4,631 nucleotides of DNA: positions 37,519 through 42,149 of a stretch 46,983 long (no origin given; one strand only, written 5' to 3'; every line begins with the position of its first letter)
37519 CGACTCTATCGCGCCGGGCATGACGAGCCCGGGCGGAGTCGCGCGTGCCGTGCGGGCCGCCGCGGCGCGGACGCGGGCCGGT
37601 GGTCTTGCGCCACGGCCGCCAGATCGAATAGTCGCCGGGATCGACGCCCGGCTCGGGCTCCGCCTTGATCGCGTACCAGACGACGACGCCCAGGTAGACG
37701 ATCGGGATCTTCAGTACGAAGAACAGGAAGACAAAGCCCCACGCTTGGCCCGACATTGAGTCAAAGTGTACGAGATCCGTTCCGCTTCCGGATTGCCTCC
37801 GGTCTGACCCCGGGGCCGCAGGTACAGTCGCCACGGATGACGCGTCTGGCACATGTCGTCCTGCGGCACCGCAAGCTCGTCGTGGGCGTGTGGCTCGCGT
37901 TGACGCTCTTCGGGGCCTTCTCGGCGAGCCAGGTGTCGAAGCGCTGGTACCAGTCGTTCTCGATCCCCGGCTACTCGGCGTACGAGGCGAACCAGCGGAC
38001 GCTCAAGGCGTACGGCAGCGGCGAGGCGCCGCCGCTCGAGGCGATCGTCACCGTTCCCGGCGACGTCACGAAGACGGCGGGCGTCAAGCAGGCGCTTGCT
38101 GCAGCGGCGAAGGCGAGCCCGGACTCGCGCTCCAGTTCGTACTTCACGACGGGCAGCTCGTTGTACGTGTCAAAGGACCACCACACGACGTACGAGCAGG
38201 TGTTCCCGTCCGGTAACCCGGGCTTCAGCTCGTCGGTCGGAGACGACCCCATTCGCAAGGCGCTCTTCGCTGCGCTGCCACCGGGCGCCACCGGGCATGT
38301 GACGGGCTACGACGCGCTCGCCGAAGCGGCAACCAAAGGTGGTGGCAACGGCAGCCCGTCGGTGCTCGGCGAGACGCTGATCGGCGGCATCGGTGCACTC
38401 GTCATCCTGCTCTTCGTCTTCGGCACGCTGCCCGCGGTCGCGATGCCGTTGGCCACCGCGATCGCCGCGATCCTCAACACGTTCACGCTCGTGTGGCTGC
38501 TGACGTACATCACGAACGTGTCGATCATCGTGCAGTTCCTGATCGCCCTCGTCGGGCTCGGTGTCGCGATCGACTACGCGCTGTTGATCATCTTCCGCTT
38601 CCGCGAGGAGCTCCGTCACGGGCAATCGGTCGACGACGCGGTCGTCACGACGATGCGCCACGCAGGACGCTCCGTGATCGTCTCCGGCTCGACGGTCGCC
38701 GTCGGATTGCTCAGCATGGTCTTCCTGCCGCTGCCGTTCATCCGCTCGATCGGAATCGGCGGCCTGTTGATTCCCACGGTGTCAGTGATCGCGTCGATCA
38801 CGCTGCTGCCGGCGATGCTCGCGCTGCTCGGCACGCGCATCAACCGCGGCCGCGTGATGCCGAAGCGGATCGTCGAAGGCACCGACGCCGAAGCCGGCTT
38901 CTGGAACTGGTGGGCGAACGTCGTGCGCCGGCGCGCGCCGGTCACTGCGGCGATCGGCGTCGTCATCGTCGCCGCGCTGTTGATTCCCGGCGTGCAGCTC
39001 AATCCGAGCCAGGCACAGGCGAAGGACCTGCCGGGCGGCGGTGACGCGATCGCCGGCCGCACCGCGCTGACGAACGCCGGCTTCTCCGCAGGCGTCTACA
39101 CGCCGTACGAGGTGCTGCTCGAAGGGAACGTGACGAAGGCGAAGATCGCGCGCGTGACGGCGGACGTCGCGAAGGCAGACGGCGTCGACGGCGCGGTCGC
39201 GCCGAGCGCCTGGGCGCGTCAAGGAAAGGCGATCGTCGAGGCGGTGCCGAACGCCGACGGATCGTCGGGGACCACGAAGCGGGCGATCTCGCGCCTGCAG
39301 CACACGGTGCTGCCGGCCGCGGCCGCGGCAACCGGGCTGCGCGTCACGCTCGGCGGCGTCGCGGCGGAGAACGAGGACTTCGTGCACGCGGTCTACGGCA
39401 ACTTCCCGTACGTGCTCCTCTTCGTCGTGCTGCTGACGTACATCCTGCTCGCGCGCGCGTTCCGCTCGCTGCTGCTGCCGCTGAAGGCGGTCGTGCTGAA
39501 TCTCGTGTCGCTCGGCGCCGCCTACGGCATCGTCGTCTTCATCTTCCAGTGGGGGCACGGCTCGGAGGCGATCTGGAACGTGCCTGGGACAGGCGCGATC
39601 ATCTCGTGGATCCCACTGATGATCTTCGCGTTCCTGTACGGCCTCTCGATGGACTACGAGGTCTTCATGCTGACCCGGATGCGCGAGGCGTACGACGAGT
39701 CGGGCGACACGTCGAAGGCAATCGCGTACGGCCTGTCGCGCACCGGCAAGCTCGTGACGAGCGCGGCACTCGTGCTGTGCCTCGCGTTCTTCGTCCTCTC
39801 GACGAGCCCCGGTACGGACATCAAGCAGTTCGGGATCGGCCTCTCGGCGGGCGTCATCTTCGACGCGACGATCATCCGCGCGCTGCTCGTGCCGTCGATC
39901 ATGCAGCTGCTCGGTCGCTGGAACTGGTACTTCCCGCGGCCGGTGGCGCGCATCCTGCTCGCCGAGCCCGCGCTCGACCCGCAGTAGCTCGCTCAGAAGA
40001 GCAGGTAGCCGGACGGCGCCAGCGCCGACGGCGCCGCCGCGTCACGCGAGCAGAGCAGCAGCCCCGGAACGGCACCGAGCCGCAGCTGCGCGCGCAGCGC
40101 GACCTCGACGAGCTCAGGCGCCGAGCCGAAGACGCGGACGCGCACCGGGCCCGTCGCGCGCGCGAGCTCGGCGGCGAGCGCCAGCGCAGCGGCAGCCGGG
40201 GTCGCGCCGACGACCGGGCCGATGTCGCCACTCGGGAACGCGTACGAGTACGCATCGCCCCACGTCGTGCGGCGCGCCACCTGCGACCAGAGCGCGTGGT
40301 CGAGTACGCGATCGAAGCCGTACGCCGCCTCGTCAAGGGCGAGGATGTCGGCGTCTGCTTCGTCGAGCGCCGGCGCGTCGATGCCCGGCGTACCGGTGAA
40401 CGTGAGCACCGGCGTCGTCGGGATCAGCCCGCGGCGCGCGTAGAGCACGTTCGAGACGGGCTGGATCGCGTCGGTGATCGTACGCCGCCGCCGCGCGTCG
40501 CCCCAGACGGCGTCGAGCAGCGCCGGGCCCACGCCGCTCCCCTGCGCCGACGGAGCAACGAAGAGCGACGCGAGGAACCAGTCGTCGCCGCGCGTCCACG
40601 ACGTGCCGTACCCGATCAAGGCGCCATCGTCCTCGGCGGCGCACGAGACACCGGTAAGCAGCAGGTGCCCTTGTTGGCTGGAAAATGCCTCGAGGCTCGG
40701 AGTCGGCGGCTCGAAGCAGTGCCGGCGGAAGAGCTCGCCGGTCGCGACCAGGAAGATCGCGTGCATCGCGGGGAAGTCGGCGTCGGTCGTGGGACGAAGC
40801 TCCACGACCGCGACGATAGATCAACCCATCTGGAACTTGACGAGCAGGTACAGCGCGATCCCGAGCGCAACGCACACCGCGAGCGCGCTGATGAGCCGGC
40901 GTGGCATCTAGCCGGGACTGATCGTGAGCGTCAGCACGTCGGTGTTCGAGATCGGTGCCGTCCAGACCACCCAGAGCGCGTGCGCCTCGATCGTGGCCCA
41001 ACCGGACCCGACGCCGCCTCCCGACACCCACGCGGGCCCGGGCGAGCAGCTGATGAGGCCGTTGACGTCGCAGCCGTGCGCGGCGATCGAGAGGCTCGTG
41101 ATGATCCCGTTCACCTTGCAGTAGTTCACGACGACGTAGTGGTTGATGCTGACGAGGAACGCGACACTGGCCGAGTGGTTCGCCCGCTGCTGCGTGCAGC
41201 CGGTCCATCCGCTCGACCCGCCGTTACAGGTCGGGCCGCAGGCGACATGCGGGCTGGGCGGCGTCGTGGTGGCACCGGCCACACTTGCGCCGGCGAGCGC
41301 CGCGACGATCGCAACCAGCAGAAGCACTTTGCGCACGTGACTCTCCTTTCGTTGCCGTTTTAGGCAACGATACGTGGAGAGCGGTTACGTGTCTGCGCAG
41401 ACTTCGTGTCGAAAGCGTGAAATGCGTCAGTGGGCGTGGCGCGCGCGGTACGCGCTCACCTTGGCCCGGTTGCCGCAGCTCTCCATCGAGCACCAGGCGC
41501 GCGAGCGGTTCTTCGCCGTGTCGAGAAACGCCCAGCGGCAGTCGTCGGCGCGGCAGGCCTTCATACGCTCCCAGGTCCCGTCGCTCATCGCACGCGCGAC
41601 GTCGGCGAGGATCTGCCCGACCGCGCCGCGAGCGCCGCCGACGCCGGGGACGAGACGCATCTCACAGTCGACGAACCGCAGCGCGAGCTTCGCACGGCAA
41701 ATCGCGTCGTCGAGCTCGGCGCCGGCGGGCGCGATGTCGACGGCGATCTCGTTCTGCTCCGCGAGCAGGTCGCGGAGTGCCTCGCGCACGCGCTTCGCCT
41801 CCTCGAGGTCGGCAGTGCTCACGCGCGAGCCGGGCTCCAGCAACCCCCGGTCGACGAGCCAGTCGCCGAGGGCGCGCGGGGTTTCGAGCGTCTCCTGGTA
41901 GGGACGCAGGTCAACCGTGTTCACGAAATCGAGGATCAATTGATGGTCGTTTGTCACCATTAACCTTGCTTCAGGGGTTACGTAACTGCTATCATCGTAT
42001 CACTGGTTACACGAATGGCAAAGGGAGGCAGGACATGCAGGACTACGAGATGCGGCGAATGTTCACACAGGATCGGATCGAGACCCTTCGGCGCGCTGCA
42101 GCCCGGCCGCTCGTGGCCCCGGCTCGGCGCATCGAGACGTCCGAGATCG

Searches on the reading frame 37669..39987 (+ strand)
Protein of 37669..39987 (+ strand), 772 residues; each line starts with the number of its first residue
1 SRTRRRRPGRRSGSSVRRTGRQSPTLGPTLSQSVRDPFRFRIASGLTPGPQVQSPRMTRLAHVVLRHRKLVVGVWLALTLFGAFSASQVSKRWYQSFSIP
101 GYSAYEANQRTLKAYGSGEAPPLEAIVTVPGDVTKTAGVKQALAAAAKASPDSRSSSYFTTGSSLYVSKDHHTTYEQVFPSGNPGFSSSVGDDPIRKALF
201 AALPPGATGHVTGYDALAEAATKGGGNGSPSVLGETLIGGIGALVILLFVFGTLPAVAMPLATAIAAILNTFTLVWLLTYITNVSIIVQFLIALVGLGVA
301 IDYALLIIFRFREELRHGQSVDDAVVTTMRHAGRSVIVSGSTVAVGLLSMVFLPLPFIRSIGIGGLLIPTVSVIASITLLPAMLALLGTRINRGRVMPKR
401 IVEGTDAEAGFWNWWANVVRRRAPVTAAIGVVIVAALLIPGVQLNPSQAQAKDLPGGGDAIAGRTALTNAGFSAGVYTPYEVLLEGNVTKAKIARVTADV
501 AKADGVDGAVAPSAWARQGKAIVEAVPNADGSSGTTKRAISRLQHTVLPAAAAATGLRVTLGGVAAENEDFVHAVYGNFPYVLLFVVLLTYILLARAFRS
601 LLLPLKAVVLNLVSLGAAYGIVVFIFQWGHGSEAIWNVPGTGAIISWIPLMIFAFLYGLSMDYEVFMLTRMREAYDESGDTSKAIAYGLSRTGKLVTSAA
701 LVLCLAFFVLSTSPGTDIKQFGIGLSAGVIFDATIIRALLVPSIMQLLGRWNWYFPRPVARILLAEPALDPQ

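Call 9: search_protein_families(library=ncbifam, proteins=[window:37669-39987:+], max_evalue=0.00001)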
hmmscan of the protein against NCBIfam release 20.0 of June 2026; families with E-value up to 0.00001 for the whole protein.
window:37669-39987:+ (772 aa): 7 families
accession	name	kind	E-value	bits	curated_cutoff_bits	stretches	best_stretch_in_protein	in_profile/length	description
NF052608.1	TrhMmycExpMmpL3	equivalog_domain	3.8e-72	244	1400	2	406-762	384-745/992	trehalose monomycolate exporter MmpL3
TIGR00833.1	actII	subfamily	1.2e-53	182.7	874.7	2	70-509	5-452/910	MMPL family RND transporter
TIGR00921.1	2A067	subfamily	2e-44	151.8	351.9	3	135-386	491-733/733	hydrophobe/amphiphile efflux-3 (HAE3) family transporter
TIGR03480.1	HpnN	hypoth_equivalog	3.5e-20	71.6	751.85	2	210-444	252-471/862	hopanoid biosynthesis associated RND transporter like protein HpnN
TIGR01129.1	secD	equivalog_domain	1.8e-07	30.7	244.4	0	236-345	250-358/397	protein translocase subunit SecD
TIGR00916.1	2A0604s01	subfamily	1.9e-07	31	148.6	0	657-732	151-226/231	SecD/SecF family protein translocase subunit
NF011315.0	PRK14726.1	equivalog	8.2e-06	24.2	1249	0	224-443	363-577/855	protein translocase subunit SecDF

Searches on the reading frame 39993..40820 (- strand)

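Call 43: search_protein_families(library=pfam, proteins=[window:39993-40820:-], max_evalue=0.0001)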
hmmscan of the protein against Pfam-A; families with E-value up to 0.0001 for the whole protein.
window:39993-40820:- (275 aa): 3 families
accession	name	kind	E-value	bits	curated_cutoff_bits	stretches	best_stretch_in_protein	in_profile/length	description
PF00583.31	Acetyltransf_1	-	1.3e-08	35.6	20.7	1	52-112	28-91/116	Acetyltransferase (GNAT) family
PF13508.13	Acetyltransf_7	-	3.5e-08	34.2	27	1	60-131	6-81/84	Acetyltransferase (GNAT) domain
PF13673.13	Acetyltransf_10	-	5.6e-06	26.8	23.6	1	61-144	35-119/128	Acetyltransferase (GNAT) domain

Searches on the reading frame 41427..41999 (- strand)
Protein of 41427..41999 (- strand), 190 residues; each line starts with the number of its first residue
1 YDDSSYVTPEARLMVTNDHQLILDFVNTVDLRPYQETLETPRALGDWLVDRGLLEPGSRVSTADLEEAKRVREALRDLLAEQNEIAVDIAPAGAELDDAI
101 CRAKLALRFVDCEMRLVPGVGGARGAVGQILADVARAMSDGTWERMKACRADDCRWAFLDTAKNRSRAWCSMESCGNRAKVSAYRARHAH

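Call 43: search_protein_families(library=pfam, proteins=[window:41427-41999:-], max_evalue=0.0001)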
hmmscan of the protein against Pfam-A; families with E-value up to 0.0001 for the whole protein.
window:41427-41999:- (190 aa): 2 families
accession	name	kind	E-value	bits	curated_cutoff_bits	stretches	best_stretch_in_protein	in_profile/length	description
PF11706.13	zf-CGNR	-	3.1e-19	68.9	24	1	145-188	1-44/44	CGNR zinc finger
PF07336.16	ABATE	-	3.3e-15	57.3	24.4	1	21-138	3-123/130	Putative stress-induced transcription regulator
